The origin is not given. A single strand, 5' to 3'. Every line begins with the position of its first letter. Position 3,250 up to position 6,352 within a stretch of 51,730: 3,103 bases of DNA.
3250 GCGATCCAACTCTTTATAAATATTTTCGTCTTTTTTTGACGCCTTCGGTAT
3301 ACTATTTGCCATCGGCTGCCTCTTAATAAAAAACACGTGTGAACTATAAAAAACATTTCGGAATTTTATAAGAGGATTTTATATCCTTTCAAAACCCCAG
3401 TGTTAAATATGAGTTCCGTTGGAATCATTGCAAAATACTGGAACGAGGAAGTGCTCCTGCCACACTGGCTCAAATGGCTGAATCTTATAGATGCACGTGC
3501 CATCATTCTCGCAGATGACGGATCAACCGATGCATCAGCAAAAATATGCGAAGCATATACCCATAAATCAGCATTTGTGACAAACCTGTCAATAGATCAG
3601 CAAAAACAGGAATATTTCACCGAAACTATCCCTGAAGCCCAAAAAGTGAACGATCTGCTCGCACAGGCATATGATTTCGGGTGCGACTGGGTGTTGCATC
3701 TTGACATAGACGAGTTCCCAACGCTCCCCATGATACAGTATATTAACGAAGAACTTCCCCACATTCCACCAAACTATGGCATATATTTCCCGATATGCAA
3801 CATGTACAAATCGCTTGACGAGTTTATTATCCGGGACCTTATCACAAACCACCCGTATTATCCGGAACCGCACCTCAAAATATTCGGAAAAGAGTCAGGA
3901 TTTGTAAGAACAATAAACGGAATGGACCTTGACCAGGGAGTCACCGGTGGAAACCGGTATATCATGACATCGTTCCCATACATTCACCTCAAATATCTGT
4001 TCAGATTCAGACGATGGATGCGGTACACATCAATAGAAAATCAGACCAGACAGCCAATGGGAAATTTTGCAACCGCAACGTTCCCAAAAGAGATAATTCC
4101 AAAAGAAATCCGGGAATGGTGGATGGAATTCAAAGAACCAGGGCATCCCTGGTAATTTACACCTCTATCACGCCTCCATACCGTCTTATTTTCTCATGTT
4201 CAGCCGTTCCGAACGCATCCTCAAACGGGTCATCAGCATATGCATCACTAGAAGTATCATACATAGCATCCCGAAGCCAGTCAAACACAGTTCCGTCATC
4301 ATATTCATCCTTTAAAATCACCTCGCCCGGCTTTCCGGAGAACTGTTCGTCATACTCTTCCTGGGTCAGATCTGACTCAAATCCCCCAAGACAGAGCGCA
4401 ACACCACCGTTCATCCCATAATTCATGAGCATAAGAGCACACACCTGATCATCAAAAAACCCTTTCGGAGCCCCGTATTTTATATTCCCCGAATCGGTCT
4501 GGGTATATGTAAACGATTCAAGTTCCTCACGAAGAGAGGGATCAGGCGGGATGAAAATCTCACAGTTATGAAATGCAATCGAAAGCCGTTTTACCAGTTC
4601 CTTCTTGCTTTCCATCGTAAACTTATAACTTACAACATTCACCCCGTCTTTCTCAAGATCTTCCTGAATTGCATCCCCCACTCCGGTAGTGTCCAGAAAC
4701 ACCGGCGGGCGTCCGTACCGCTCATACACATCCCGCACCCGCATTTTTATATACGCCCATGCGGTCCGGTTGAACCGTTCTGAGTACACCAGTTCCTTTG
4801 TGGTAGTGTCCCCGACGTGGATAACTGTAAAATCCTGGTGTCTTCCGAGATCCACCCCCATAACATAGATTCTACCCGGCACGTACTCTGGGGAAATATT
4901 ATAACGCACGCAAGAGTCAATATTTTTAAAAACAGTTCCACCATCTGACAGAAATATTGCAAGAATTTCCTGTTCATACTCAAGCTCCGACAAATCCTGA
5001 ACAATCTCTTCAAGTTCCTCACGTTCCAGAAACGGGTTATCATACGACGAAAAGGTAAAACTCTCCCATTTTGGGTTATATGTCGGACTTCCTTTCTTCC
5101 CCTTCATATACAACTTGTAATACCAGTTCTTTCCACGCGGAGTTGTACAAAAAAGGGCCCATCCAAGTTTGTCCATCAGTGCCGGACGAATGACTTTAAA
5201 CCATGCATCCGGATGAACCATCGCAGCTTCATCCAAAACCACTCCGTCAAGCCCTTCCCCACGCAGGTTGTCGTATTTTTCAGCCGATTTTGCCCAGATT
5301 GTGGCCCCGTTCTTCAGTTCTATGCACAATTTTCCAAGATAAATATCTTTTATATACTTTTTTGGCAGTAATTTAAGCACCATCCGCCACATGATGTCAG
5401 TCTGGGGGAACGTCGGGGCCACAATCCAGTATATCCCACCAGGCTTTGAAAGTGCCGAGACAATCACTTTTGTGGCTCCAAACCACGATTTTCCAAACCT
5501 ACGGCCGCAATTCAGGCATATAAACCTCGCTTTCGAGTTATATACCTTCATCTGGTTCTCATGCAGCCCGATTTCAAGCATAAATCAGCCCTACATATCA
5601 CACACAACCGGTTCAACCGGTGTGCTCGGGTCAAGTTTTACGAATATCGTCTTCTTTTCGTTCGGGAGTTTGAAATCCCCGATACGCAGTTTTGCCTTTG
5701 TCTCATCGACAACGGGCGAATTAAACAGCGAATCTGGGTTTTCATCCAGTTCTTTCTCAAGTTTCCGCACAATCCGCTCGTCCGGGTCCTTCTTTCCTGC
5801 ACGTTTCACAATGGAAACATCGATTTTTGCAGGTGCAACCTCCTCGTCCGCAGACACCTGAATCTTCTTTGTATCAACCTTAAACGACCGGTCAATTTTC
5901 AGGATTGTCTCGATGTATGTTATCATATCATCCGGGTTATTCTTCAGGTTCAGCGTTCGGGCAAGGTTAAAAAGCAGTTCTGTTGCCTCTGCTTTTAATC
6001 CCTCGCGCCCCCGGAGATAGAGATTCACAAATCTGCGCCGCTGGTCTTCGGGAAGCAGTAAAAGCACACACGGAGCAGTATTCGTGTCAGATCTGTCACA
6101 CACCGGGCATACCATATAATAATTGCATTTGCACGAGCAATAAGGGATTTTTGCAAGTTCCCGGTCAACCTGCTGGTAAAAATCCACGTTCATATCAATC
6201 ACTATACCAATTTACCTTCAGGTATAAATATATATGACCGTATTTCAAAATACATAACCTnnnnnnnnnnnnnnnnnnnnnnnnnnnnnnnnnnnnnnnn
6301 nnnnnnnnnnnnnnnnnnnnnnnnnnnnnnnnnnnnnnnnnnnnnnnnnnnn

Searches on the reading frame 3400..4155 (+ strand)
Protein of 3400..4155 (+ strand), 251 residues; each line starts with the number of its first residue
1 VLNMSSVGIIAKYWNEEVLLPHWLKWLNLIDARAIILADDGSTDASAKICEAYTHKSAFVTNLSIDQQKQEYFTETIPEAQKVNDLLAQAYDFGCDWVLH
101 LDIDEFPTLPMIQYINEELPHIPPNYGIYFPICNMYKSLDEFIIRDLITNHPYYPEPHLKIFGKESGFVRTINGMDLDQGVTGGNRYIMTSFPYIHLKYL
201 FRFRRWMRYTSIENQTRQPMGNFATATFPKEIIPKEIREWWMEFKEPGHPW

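Call 28: search_protein_families(library=pfam, proteins=[window:3400-4155:+], max_evalue=0.01)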
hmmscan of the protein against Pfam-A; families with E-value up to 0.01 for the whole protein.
window:3400-4155:+ (251 aa): 2 families
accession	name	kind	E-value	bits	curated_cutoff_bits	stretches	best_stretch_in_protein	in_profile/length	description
PF13704.12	Glyco_tranf_2_4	-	5e-12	46.6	27.5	1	15-110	2-87/98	Glycosyl transferase family 2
PF00535.33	Glycos_transf_2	-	0.002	18.5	23.3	1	30-55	25-50/168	Glycosyl transferase family 2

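Call 29: search_protein_families(library=phrogs, proteins=[window:3400-4155:+], max_evalue=0.01)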
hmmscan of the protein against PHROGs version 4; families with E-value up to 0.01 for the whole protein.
window:3400-4155:+ (251 aa): 1 family
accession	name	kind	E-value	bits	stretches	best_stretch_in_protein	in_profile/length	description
phrog_13126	-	moron, auxiliary metabolic gene and host takeover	0.0012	19.1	1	7-106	5-87/394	beta-1,4-glycosyltransferase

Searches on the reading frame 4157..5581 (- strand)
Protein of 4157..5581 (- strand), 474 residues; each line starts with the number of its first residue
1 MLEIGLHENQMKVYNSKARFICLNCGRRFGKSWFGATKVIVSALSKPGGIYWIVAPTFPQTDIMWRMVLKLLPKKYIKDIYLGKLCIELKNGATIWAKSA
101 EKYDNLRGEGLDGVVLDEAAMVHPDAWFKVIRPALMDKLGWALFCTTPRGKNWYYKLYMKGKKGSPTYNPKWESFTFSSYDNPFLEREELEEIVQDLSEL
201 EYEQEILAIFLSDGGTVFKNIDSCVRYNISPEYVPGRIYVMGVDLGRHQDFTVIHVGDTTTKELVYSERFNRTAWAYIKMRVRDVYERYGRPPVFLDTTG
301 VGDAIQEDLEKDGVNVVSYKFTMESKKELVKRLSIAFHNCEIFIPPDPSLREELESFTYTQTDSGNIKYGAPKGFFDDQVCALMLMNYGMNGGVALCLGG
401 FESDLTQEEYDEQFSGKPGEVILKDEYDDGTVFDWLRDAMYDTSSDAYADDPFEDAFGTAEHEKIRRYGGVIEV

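Call 3: search_protein_families(library=pfam, proteins=[window:4157-5581:-], max_evalue=1)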
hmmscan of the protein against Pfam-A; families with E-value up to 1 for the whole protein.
window:4157-5581:- (474 aa): 3 families
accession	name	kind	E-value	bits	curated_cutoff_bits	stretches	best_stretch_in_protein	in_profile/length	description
PF03237.21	Terminase_6N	-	9.4e-18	65.1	22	1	24-221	3-211/215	Terminase large subunit, T4likevirus-type, N-terminal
PF04466.19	Terminase_3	-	0.00064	19.8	23.2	1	23-193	7-183/201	Phage terminase large subunit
PF01208.23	URO-D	-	0.13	11.7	23.9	1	253-325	201-272/346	Uroporphyrinogen decarboxylase (URO-D)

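Call 70: search_dna_similar(query=window:4157-5578:-, collection=phages, mode=protein, max_evalue=0.00001, max_rows=15)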
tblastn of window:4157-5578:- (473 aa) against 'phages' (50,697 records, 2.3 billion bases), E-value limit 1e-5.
Records with a match: 2166; places in all: 2167; records where one place covers at least 80% of the query: 511.
Best place of each record, by identity: <60% 2166.
By first word of the organism name: Escherichia 536; Vibrio 460; Salmonella 280; Synechococcus 167; Klebsiella 100; Mycobacterium 72; Shigella 68; Gordonia 46; Enterobacteria 40; Microbacterium 38; and 72 more.
By host as written in the record: - 562; Escherichia coli 231; Synechococcus 57; Mycobacterium smegmatis mc2 155 44; Salmonella enterica subsp. enterica serovar Enteritidis PT1 39; Vibrio harveyi BAA-1116 36; Klebsiella pneumoniae 31; Escherichia coli K-12 29; and 412 more.
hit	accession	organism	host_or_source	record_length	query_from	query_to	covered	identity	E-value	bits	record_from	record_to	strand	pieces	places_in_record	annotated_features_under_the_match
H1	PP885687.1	Tunturiibacter phage Tunturi_4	Tunturiibacter empetritectus M8UP27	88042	18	390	79%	35.8%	8e-66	235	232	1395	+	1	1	terminase large subunit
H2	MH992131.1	Thermus phage TSP4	Thermus sp. TC4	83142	7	414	86%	30.5%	2e-49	187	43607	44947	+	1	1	terminase large subunit | hypothetical protein (x2)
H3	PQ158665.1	Thermus phage P23-45_stolb2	Thermus thermophilus HB8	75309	6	428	89%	28.8%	2e-49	187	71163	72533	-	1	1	TerL protein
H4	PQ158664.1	Thermus phage P23-45_stolb1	Thermus thermophilus HB8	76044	6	428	89%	28.8%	2e-49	187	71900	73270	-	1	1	TerL protein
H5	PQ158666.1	Thermus phage P23-45_stolb3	Thermus thermophilus HB8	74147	6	428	89%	28.8%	3e-49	187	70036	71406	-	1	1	TerL protein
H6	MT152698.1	Halorubrum phage Hardycor1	Halorubrum coriense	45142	6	384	80%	31.9%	1e-40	162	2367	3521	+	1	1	terL: large subunit terminase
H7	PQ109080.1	Thermus phage Riverbug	Thermus thermophilus HB8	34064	9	390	81%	31.3%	4e-41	163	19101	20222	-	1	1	TerL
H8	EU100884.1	Thermus phage P74-26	Thermus thermophilus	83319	6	384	80%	31.1%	4e-52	195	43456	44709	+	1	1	phage terminase large subunit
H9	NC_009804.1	Thermus phage P74-26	Thermus thermophilus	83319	6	384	80%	31.1%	4e-52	195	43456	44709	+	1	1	phage terminase large subunit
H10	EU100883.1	Thermus phage P23-45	Thermus thermophilus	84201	6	384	80%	31.1%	5e-52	195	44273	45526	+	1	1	terminase large subunit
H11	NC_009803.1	Thermus phage P23-45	Thermus thermophilus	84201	6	384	80%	31.1%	5e-52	195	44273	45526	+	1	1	terminase large subunit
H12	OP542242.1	Thermus phage P23-45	Thermus thermophilus HB8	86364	6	384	80%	31.1%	5e-52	195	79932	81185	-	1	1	hypothetical protein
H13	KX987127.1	Thermus phage G20c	Thermus thermophilus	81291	6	384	80%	30.9%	2e-51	193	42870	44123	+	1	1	terminase large subunit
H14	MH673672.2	Thermus phage phiFa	Thermus thermophilus HB27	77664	9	384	79%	30.4%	2e-48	184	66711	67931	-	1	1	terminase large subunit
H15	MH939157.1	Meiothermus phage MMP17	Meiothermus sp.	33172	24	394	78%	30.7%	5e-39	157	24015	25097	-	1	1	terminase, ATPase subunit | hypothetical protein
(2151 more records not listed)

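Call 90: find_related_loci(query=window:4157-5578:-, collection=viral_contigs, flank=4000)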
Query window:4157-5578:- (473 aa) in viral_contigs; peptide patterns used: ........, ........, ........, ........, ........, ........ (x = any residue, [..] = any of these).
4 stretches matched a pattern; 2 encode a relative of the query (tblastn E <= 1e-3); 2 distinct loci.
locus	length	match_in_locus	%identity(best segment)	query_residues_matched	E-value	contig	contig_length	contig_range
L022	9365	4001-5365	76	1-454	0e+0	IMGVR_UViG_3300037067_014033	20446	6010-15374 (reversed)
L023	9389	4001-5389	74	1-473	0e+0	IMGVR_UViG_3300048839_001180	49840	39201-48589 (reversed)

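Call 92: find_related_loci(query=A10, collection=viral_contigs, flank=4000)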
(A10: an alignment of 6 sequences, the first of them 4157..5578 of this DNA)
Query A10 (473 aa) in viral_contigs; peptide patterns used: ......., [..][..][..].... (x = any residue, [..] = any of these).
30 stretches matched a pattern; 14 encode a relative of the query (tblastn E <= 1e-3); 14 distinct loci.
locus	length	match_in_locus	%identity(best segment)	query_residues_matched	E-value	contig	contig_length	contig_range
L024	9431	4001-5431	77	1-473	0e+0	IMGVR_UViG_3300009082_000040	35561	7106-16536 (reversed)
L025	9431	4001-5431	77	1-473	0e+0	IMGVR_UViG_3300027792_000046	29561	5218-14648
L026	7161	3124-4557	76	1-473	0e+0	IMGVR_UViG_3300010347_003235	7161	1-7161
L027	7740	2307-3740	76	1-473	0e+0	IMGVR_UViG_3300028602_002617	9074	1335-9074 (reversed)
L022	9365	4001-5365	76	1-454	0e+0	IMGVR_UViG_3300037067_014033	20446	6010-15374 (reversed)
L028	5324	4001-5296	80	1-434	0e+0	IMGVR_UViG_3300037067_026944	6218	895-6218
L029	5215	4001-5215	79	1-405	0e+0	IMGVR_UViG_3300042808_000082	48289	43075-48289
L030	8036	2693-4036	76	31-473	0e+0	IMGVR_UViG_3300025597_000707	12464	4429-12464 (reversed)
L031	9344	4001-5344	75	31-473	0e+0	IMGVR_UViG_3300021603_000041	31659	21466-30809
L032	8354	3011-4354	75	31-473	0e+0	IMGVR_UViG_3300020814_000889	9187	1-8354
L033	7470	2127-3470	75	31-473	0e+0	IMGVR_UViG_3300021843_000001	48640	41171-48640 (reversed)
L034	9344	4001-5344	75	31-473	0e+0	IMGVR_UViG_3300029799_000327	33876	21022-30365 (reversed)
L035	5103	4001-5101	82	1-367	0e+0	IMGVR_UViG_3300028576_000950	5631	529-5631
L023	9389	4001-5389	74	1-473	0e+0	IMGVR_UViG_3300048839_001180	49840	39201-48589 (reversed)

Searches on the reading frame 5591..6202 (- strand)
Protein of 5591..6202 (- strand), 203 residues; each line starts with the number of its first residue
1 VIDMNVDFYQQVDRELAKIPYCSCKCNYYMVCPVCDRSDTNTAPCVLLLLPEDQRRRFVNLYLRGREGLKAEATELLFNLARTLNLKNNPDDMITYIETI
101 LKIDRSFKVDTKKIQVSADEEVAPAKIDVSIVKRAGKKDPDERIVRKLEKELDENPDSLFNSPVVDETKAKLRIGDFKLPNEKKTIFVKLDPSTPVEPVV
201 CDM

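Call 3: search_protein_families(library=pfam, proteins=[window:5591-6202:-], max_evalue=1)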
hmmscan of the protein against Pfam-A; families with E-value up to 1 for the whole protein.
window:5591-6202:- (203 aa): 2 families
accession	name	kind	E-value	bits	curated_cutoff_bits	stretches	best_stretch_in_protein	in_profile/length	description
PF13181.12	TPR_8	-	0.13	13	25.7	1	75-106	2-33/34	Tetratricopeptide repeat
PF22899.2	SMCHD1_S5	-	0.16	12.2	27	1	52-118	64-129/168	SMCHD1, ribosomal S5 domain 2-like domain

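Call 29: search_protein_families(library=phrogs, proteins=[window:5591-6202:-], max_evalue=0.01)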
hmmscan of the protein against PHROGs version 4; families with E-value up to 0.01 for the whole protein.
window:5591-6202:- (203 aa): 0 families

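Call 84: search_protein_families(library=ncbifam, proteins=[window:5591-6202:-], max_evalue=0.1)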
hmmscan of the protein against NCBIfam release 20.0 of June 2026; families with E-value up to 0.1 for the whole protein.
window:5591-6202:- (203 aa): 1 family
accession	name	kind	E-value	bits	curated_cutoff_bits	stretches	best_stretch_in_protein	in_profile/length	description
NF047558.1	TPR_END_plus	domain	0.023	14.7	32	1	77-108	2-33/56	TPR end-of-group domain-containing protein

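Call 89: search_solved_structures(query=window:5591-6193:-, max_evalue=10)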
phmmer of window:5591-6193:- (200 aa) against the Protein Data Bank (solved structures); distinct sequences matched with E-value up to 10: 3.
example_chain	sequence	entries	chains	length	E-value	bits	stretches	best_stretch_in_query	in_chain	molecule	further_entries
4yt4_A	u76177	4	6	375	0.52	13.4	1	62-155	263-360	H(2)-forming methylenetetrahydromethanopterin dehydrogenase-related protein MJ1338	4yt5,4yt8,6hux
3e7f_A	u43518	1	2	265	1.5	11.9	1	53-169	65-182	6-phosphogluconolactonase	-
2j0e_A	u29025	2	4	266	1.5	11.9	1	53-169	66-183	6-PHOSPHOGLUCONOLACTONASE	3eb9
